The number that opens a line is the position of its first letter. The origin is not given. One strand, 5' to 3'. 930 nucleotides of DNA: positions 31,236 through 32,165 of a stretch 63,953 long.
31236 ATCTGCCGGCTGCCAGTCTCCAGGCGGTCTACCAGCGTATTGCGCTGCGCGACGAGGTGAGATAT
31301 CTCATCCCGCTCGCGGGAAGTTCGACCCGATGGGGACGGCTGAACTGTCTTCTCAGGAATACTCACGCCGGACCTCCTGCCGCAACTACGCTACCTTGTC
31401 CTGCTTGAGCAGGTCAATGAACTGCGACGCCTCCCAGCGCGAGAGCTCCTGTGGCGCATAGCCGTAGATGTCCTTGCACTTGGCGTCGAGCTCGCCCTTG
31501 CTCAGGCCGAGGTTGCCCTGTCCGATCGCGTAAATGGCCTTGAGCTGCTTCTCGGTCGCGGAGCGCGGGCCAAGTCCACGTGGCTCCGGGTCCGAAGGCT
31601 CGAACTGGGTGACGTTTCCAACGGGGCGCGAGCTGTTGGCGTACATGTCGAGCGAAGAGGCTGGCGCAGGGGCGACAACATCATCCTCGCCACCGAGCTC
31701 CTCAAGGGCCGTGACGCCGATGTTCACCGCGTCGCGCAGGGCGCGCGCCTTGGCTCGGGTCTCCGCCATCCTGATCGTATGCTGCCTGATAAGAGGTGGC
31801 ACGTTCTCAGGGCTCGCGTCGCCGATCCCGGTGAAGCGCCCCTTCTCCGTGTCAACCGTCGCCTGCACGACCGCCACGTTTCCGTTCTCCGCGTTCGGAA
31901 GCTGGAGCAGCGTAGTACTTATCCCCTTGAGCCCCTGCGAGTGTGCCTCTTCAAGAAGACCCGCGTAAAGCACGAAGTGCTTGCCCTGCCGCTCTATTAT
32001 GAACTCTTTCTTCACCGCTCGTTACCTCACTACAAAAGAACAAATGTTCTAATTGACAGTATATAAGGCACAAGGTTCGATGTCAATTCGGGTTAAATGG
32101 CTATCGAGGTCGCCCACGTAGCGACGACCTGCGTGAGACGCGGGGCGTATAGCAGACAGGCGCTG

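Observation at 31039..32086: Two-gene operon behind a textbook promoter and LexA box, encoding a Rad52/Sak-like annealing-protein candidate outside any prophage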

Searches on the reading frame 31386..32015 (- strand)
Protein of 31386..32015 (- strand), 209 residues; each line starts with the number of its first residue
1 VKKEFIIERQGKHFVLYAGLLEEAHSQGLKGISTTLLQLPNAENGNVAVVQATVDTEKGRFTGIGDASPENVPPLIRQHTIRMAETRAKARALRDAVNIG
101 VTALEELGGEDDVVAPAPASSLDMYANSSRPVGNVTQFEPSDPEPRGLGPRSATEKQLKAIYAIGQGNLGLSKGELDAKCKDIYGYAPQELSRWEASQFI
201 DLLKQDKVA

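Call 3: search_protein_families(library=pfam, proteins=[window:31386-32015:-], max_evalue=1)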
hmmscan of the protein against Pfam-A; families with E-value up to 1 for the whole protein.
window:31386-32015:- (209 aa): 0 families

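Call 4: search_protein_families(library=phrogs, proteins=[window:31386-32015:-], max_evalue=1)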
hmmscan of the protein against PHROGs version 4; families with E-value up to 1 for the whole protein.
window:31386-32015:- (209 aa): 1 family
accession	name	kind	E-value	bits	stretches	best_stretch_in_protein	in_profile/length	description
phrog_22961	-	unknown function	9e-07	30.1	1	24-109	127-211/213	-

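Call 5: search_protein_families(library=ncbifam, proteins=[window:31386-32015:-], max_evalue=1)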
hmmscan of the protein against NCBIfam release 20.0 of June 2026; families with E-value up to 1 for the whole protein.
window:31386-32015:- (209 aa): 0 families

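Call 6: find_homologous_proteins(query=window:31386-32015:-)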
Query window:31386-32015:- (209 aa): 5695 proteins with E <= 0.001 among 6049 candidates; the best 120 are listed.
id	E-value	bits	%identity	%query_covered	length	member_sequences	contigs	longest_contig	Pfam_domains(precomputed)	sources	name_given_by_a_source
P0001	3.4e-129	447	99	100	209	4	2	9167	-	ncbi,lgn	-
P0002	2.9e-101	356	83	100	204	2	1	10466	-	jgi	jgi:hypothetical protein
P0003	6.5e-96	338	77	100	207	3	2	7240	-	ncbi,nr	ncbi:MAG: hypothetical protein M3P51_11505 [Chloroflexota bacterium]|nr:hypothetical protein [Chloro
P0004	1.8e-92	327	75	100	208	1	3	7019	-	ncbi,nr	ncbi:MAG: hypothetical protein M3506_01110 [Chloroflexota bacterium]|nr:hypothetical protein [Chloro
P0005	3.6e-92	326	75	100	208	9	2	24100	-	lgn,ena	-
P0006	3.6e-90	320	74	100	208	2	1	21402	-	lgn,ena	-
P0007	8.5e-90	318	74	100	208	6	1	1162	-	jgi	-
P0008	6.4e-88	312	73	100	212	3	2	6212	-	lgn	-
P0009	9.5e-88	312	72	100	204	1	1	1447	-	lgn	-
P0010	6.2e-87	309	72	100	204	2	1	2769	-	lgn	-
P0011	1.2e-85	305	68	100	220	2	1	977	-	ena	-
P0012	5.4e-82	293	69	100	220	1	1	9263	-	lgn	-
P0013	1.7e-81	291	67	100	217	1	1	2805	-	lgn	-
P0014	8.7e-79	283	64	100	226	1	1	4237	-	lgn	-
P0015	6.3e-78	280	67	100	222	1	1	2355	-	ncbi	-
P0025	1.7e-71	259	64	100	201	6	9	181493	-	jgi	-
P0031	2.0e-57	213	55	98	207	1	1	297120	PF27148.1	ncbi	ncbi:MAG: hypothetical protein ACYC3S_04985 [Chloroflexota bacterium]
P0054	7.7e-54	201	54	98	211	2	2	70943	-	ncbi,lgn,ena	-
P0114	2.8e-50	190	51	98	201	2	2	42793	-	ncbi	-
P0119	5.0e-50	189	51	100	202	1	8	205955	-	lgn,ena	-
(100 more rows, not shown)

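Call 7: search_solved_structures(query=window:31386-32015:-, max_evalue=10, show_alignments=3)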
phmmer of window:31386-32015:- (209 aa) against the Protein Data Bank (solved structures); distinct sequences matched with E-value up to 10: 3.
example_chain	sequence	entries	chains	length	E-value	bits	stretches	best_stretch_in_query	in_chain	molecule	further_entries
7zvm_A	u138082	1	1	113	0.058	17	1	133-191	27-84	Mannose-6-phosphate isomerase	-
6u42_7T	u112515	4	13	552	0.26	14.9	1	23-110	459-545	DC2 | Outer dynein arm protein 1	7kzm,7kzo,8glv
5lem_A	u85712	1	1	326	0.93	13.1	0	178-203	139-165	DD_Off7_11_3G124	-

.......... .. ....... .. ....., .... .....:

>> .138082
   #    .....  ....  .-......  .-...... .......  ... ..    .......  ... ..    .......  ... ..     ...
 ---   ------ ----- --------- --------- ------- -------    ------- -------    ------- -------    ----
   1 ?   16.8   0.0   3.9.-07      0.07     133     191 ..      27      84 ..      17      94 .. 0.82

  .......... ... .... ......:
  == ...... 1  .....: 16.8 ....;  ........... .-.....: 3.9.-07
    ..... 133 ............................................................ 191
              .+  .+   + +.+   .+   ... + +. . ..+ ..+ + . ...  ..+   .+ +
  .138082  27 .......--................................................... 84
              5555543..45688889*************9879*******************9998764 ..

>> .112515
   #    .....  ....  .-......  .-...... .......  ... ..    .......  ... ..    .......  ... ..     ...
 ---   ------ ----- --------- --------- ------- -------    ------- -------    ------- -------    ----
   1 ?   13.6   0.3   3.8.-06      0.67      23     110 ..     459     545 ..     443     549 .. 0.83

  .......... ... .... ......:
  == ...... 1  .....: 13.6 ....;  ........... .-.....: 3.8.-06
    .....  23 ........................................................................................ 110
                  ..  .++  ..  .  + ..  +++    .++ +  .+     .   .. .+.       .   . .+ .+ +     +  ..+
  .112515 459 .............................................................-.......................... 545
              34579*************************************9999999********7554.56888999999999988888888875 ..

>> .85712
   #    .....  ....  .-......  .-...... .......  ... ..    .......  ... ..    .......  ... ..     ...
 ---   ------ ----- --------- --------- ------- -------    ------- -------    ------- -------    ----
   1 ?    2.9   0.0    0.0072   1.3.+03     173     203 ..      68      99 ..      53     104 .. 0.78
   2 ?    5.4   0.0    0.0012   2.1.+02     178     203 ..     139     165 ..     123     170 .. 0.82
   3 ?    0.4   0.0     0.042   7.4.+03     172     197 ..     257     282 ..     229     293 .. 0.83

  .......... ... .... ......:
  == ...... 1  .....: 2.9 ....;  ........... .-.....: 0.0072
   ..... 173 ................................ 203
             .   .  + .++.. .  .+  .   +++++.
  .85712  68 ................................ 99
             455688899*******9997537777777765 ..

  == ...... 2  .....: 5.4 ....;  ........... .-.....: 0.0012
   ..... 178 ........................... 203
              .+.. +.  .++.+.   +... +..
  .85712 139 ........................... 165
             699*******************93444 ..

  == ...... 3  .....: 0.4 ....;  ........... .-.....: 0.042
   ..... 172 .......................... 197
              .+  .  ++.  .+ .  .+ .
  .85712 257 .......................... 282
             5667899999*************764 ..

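Call 11: search_solved_structures(query=A1, max_evalue=10, show_alignments=3)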
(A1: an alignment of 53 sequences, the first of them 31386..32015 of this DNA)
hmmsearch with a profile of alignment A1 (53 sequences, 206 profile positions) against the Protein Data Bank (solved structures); distinct sequences matched with E-value up to 10: 7.
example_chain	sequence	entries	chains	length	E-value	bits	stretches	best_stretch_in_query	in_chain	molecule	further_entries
6jzc_C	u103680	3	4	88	0.074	16.4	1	124-180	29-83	Small vasohibin-binding protein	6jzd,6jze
5le2_A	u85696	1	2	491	0.11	15.9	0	170-203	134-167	DDD_D12_15_D12_15_D12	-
6nvq_B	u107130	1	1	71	0.11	15.9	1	129-180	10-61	Small vasohibin-binding protein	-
6j4o_B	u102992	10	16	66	0.12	15.7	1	129-180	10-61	Small vasohibin-binding protein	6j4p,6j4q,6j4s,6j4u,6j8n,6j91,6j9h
6qby_B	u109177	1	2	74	0.13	15.6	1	129-180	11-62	Small vasohibin-binding protein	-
6lpg_B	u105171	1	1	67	0.13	15.6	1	129-180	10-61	Small vasohibin-binding protein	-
7zcw_D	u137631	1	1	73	0.13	15.6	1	129-180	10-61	Small vasohibin-binding protein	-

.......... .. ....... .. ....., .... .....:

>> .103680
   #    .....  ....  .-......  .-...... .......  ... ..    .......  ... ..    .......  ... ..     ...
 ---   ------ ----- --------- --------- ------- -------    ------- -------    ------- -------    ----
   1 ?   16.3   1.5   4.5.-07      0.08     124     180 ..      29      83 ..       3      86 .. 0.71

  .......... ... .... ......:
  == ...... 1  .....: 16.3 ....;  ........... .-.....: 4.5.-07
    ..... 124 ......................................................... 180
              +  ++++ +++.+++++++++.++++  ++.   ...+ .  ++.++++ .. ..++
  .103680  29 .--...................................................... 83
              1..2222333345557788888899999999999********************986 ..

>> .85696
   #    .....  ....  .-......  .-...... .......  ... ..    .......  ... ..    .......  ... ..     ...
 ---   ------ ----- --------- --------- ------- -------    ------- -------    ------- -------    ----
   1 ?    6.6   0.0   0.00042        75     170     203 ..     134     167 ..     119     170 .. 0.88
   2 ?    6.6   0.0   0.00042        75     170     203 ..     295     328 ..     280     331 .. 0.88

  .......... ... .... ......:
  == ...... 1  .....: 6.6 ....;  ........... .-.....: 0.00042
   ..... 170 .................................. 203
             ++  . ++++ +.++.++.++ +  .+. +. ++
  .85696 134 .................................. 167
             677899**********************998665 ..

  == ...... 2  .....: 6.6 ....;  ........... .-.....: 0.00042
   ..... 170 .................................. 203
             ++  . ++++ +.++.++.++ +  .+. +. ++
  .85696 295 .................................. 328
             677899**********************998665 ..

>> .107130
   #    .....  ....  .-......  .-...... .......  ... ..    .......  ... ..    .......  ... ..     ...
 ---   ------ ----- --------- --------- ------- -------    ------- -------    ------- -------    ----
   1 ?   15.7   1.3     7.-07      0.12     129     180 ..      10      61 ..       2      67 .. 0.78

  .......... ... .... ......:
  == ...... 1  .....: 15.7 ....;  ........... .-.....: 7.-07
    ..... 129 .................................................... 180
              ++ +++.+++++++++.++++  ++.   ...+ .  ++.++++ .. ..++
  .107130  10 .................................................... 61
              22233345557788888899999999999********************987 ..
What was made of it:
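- A profile search of PDB sequences finds nothing relevant (call 11).
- Tried and rejected: Neither the single sequence nor the profile gave a relevant hit (calls 7, 11).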

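Call 12: search_protein_families(library=pfam, alignment_id=A1, max_evalue=0.1)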
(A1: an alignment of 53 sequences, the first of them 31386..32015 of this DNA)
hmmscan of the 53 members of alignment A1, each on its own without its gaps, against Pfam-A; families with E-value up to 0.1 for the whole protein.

A. member 1, window:31386-32015:- (209 aa): 0 families

B. families by the number of members that match (of 53 scanned): 9 families
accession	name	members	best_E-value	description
PF11272.13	DUF3072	10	0.0012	Protein of unknown function (DUF3072)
PF13618.11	Gluconate_2-dh3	4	0.021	Gluconate 2-dehydrogenase subunit 3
PF24429.1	CSLinker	1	0.022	CSLinker motif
PF12028.13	DUF3515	1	0.043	Protein of unknown function (DUF3515)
PF08369.16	PCP_red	1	0.058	Proto-chlorophyllide reductase 57 kD subunit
PF15309.11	ALMS_motif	1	0.067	ALMS motif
PF08278.16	DnaG_DnaB_bind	1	0.07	DNA primase DnaG DnaB-binding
PF04028.18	DUF374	1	0.085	Domain of unknown function (DUF374)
PF24210.1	T4_RIIA1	1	0.095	RIIA.1-like protein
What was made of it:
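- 31386..31568 (-): ORF1 C-terminal three-helix bundle (aa 150-209, plus stop). Resembles the Red-beta C-terminal domain. Putative docking module for SSB or a nuclease. Weak DUF3072 hits in 10 of 53 family members (call 12).
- On Rad52-superfamily single-strand annealing proteins: The 53 members of alignment A1 have none of these at E <= 0.1 (call 12).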

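Call 13: find_related_loci(query=A1, collection=genome_contigs, flank=5000)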
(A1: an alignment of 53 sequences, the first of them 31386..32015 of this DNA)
Query A1 (209 aa) in genome_contigs; peptide patterns used: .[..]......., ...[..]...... (x = any residue, [..] = any of these).
411 stretches matched a pattern; 334 encode a relative of the query (tblastn E <= 1e-3); the best 80 are kept; 80 distinct loci.
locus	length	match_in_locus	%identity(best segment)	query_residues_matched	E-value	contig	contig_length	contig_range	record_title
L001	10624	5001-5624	74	1-209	2e-100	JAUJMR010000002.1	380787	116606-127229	MAG: Chloroflexia bacterium isolate YX1bin4 opera_contig_42, whole genome shotgun sequence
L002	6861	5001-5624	73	1-209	2e-98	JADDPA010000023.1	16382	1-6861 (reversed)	MAG: Thermobaculum sp. isolate LB3_1 AB19_LB3_771_length_16397_cov_37, whole genome shotgun sequence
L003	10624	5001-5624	74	1-209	3e-98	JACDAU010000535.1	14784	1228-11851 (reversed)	MAG: Chloroflexia bacterium isolate MGR_bin264 SD2897-2912_k127_451845, whole genome shotgun sequence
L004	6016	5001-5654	65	1-209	9e-86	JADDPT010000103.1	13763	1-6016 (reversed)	MAG: Rubrobacter sp. isolate LC3_1 AB19_LC3_768_length_13777_cov_29, whole genome shotgun sequence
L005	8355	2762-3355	65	1-209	8e-79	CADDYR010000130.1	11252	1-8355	Chloroflexi bacterium isolate 3 genome assembly, contig: NODE_4245_length_11252_cov_7.414562, whole genome shotgun seque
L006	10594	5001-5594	54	1-204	2e-62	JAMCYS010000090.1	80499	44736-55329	MAG: Chloroflexota bacterium isolate FK_Sedi_B_Bin.34 NODE_601_length_80499_cov_7.81879, whole genome shotgun sequence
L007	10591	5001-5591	54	1-203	2e-60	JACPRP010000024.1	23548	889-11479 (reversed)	MAG: Chloroflexi bacterium isolate NC_groundwater_682_Ag_B-0.1um_59_33 B2_S2_coassemblyk141_1063330, whole genome shotgu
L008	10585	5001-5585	52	1-204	9e-60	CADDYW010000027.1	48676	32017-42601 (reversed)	Chloroflexi bacterium isolate 7 genome assembly, contig: NODE_356_length_48676_cov_20.683825, whole genome shotgun seque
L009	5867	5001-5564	51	1-204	8e-59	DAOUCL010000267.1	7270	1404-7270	MAG TPA_asm: Dehalococcoidia bacterium isolate H81_820 452194, whole genome shotgun sequence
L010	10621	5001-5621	51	1-204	9e-59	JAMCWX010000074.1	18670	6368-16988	MAG: Chloroflexota bacterium isolate FK_Sedi_B_Bin.47 NODE_10596_length_18670_cov_3.27385, whole genome shotgun sequence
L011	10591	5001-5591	51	1-204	1e-58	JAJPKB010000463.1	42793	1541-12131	MAG: Chloroflexota bacterium isolate Centralia_MAG_593 k107_1336680, whole genome shotgun sequence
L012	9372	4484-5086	54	1-204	6e-58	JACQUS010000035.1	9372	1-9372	MAG: Chloroflexi bacterium isolate NC_groundwater_1443_Ag_S-0.65um_71_33 S_p65_S5_coassembly_k141_418895, whole genome s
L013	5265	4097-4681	51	1-206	4e-58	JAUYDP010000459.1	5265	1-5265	MAG: Dehalococcoidia bacterium isolate C20_metabat.bin.42 C20_k141_513668, whole genome shotgun sequence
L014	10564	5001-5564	51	1-204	5e-58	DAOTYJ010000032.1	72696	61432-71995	MAG TPA_asm: Dehalococcoidia bacterium isolate H24_334 k119_1253337, whole genome shotgun sequence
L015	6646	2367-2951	50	1-204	1e-57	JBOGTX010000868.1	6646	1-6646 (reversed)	MAG: Chloroflexota bacterium isolate TC-S_metabat2.bin.364 k127_4008502, whole genome shotgun sequence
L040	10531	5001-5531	51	1-203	1e-51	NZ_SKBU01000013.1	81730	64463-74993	Rubrobacter taiwanensis strain Yellowstone NODE_13_length_81642_cov_74.084023, whole genome shotgun sequence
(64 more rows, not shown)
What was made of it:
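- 334 species genomes encode a relative (call 13).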

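Call 15: predict_structure(alignment_id=A1)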
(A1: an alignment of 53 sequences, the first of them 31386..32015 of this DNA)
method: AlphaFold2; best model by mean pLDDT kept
length: 209 residues; sequences in the alignment: 53
mean_pLDDT: 79.0   pTM: 0.45
mean pLDDT of the five models: 79.0, 78.8, 76.7, 73.2, 71.0
residues with pLDDT >= 90: 124; 70-90: 20; 50-70: 15; < 50: 50
segments of 3 or more residues with pLDDT < 50: 102-149
pLDDT, mean of each block of 10 residues (from residue 1): 62 73 90 98 98 95 97 93 96 83 45 38 38 40 46 93 96 97 96 96 88
secondary structure, 60 per line:
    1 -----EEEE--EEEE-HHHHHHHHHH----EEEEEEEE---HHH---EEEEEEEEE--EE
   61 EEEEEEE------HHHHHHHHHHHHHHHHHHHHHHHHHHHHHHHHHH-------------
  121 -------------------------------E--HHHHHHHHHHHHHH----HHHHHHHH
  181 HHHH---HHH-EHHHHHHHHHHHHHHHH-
elements in order: E6-9 E12-15 H17-26 E31-38 E48-56 E59-67 H74-107 H155-168 H173-184 H193-208
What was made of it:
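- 31569..31691 (-): ORF1 linker (aa 109-149): variable in length and sequence, predicted disordered. pLDDT below 50 for residues 102-149 (call 15).
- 31386..31568 (-): pLDDT 93-97 for residues 151-200 and 88 for the last block (call 15).
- On Rad52-superfamily single-strand annealing proteins: Block means are 90-98 for residues 21-90 (call 15).
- The AlphaFold model has two confident domains (call 15).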

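Call 18: fold_search(model_id=the predicted structure, library=pdb)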
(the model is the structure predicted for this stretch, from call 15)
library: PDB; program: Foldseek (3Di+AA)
matches with E <= 10: 832; with E <= 0.001: 1
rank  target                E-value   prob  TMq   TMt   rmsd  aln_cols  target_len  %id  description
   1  5jrb_A                8.5e-04  1.00  0.32  0.35  16.8       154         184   16  Rad52(1-212) K102A/K133A/E202A mutant (released 2016-08-10)
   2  5npg_MODEL_1_A        2.1e-03  1.00  0.28  0.62   3.5        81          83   14  Solution structure of Drosophila melanogaster Loquacious dsRBD1 (released 2017-10-04)
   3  5xrz_A                2.3e-03  1.00  0.31  0.35  16.9       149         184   17  Structure of a ssDNA bound to the inner DNA binding site of RAD52 (released 2018-04-25)
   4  4wsp                  4.2e-03  1.00  0.29  0.71   3.4        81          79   14  Racemic crystal structure of Rv1738 from Mycobacterium tuberculosis (Form-I) (released 2015-03-18)
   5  4wpy                  6.9e-03  1.00  0.30  0.65   5.2        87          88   11  Racemic crystal structure of Rv1738 from Mycobacterium tuberculosis (Form-II) (released 2015-03-18)
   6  2l3j_MODEL_1_A        6.9e-03  0.96  0.23  0.21  13.6       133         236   16  The solution structure of the ADAR2 dsRBM-RNA complex reveals a sequence-specific read out of the minor groove (released 2010-10-27)
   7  9e4w_B                7.3e-03  0.97  0.23  0.41   6.3        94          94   17  Structure of Bacillus phage SPO1 anti-CBASS 4 (Acb4) in complex with 3'3'-cGAMP (released 2025-01-29)
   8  8rjw_A                7.8e-03  0.99  0.25  0.41   5.8        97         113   20  Human RAD52 open ring - ssDNA complex (released 2024-04-24)
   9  5n8l_MODEL_1_A        1.7e-02  1.00  0.27  0.36   2.8        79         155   16  Structure of TRBP dsRBD 1 and 2 in complex with a 19 bp siRNA (Complex B) (released 2018-02-21)
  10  1whq_MODEL_1_A        1.8e-02  0.97  0.26  0.47  12.0       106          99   16  Solution structure of the N-terminal dsRBD from hypothetical protein BAB28848 (released 2004-11-28)
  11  3adl_A                2.0e-02  1.00  0.28  0.67   4.2        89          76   18  Structure of TRBP2 and its molecule implications for miRNA processing (released 2010-05-26)
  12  4hei_A                2.0e-02  0.98  0.25  0.51   8.9       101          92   12  2A X-RAY STRUCTURE OF HPF from VIBRIO CHOLERAE (released 2012-10-24)
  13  2fgg                  2.1e-02  1.00  0.30  0.67   3.5        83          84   16  Crystal Structure of Rv2632c (released 2006-02-14)
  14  8dfv_K                2.4e-02  0.99  0.27  0.23  15.3        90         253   19  Structural Basis of MicroRNA Biogenesis by Dicer-1 and Its Partner Protein Loqs-PB - complex IIa (released 2022-11-16)
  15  8yig_B                2.4e-02  0.97  0.24  0.48  15.8       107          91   10  DmDcr-2/LoqsPD/slm2 in initial binding state (released 2025-03-05)
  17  8qe9_1I               2.8e-02  0.90  0.37  0.39  13.4       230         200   12  Complex between the 80a-Sak SSAP and the SaPI2 Stl master regulator (released 2025-03-05)
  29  9yi7_A                7.6e-02  0.91  0.30  0.34   4.6       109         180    9  Cryo-EM structure of yeast Mgm101 bound to duplex DNA annealing intermediate (released 2025-11-05)
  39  8tg7_A                1.1e-01  1.00  0.24  0.68   1.9        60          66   22  Structure of Red beta C-terminal domain in complex with SSB C-terminal peptide, Form 2 (released 2024-03-13)
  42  6m9k_F                1.3e-01  1.00  0.25  0.72   1.8        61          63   21  Crystal structure of lambda exonuclease in complex with the Red beta C-terminal domain (released 2019-01-02)
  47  6m9k_E                1.4e-01  0.99  0.24  0.66   2.2        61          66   21  Crystal structure of lambda exonuclease in complex with the Red beta C-terminal domain (released 2019-01-02)
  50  6m9k_D                1.5e-01  1.00  0.25  0.68   2.0        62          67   21  Crystal structure of lambda exonuclease in complex with the Red beta C-terminal domain (released 2019-01-02)
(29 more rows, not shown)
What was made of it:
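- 31386..31568 (-): Foldseek against Red-beta C-terminal domain entries 6m9k and 8tg7: TM 0.66-0.72, rmsd 1.8-2.2 A (call 18).
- On Rad52-superfamily single-strand annealing proteins: Top PDB hit is Rad52 at E 8.5e-4, with Sak and Mgm101 also listed (call 18).
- On Red-beta C-terminal domain: TM 0.66-0.72 and rmsd 1.8-2.2 A, but E about 0.1 and 21% identity (call 18).
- Closest known: Rad52 N-terminal domain and phage Sak/Sak3/Erf annealing proteins. Same: Rad52 is the best PDB match (call 18).
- Closest known: Red-beta of phage lambda. Same: The C-domains superpose at 1.8-2.2 A with TM 0.66-0.72 (call 18). In Red-beta that domain binds lambda exonuclease and the SSB C-terminal peptide (PDB entry titles in call 18).
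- The C-domain superposes on Red-beta C-terminal domain entries 6m9k and 8tg7 at 1.8-2.2 A (call 18). It also places Erf, Sak3, Rad52 and RecT in the dsRBD-like fold clan, which explains the dsRBD hits in call 18. dsRBD, Rv1738/Rv2632c and HPF domains match the N-domain core with TM 0.5-0.7 and rmsd 3-5 A (call 18). The C-domain resembles the Red-beta C-terminal domain (call 18). Rad52 is the top PDB hit (call 18).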
